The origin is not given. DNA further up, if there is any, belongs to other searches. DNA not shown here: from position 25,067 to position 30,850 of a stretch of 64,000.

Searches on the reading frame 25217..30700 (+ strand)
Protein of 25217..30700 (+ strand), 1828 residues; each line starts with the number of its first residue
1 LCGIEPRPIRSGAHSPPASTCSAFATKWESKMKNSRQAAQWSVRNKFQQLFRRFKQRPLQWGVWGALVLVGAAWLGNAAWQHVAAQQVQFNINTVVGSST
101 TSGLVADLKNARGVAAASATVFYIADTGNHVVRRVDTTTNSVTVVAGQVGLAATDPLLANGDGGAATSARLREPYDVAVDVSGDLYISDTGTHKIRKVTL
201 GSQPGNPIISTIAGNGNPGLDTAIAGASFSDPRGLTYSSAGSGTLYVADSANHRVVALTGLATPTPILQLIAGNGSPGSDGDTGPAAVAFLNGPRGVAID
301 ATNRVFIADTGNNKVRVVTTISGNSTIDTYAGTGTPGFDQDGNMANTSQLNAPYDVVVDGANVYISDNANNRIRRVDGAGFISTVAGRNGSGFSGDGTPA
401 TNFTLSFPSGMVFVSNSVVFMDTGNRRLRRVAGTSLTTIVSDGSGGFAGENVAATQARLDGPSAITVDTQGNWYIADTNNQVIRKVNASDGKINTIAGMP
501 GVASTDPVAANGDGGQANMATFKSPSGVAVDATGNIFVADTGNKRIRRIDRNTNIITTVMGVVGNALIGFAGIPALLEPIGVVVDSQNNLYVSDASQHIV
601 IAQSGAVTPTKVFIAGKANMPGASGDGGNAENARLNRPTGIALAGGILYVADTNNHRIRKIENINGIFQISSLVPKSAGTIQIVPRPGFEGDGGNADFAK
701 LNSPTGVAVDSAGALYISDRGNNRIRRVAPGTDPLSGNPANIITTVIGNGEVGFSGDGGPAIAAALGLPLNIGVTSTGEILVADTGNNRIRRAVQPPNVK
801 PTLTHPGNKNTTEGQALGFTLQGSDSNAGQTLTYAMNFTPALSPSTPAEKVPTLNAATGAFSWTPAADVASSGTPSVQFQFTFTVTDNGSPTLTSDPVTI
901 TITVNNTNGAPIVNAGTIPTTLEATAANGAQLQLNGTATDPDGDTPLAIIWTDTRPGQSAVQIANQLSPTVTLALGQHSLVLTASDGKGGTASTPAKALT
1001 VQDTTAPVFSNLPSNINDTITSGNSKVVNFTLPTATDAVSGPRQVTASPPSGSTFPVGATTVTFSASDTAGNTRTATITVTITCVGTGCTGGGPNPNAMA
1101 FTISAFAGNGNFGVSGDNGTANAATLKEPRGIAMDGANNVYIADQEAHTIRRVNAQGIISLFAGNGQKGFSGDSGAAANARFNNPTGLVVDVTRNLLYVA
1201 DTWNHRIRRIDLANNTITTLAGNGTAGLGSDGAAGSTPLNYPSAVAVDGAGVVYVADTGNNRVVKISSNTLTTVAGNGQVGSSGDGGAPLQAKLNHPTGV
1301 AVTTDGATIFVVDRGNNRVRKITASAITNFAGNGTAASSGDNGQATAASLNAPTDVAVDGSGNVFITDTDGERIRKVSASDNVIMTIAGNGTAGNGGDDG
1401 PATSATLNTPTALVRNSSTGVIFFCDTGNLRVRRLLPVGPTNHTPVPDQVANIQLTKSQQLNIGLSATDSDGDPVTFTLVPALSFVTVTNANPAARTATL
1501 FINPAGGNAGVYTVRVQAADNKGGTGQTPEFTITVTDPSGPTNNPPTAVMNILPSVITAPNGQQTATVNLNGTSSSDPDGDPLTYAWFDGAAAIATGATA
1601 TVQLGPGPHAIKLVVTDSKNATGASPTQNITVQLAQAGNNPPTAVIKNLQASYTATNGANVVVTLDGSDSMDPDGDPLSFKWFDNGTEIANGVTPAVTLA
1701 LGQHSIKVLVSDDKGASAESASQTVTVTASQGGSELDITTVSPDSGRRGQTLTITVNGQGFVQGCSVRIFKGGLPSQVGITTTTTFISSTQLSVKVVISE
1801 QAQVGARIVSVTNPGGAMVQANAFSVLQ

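Call 85: search_protein_families(library=pfam, proteins=[window:25217-30700:+], max_evalue=0.00001)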
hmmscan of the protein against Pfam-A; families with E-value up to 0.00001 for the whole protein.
window:25217-30700:+ (1828 aa): 10 families
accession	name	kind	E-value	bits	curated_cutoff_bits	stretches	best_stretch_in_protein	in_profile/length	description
PF01436.27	NHL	-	2e-87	283.6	20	4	1182-1208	1-26/28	NHL repeat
PF25021.1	TEN_NHL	-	5.1e-74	249.8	27.1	4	341-549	132-356/357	Teneurin NHL domain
PF08450.18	SGL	-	1.1e-16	61.6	26.3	0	460-559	134-220/246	SMP-30/Gluconolactonase/LRE-like region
PF18911.6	PKD_4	-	2.3e-15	56.8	27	0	1659-1727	16-85/85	PKD domain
PF02494.22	HYR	-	3.2e-14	53.4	21.7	1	1002-1082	1-81/81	HYR domain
PF17963.7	Big_9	-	7e-13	49.7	23.6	0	1639-1728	1-89/89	Bacterial Ig domain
PF21027.3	Sde0182_C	-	1.9e-12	48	27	0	1663-1685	2-24/83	Cellulose-binding protein Sde0182, C-terminal domain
PF22352.2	K319L-like_PKD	-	8.2e-12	45.4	27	0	1565-1631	11-83/84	K319L-like, PKD domain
PF01731.26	Arylesterase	-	1.6e-09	38.2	21.3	0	1174-1211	45-82/86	Arylesterase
PF06739.17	SBBP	-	2.1e-07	31.2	20.5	0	1353-1367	15-29/38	Beta-propeller repeat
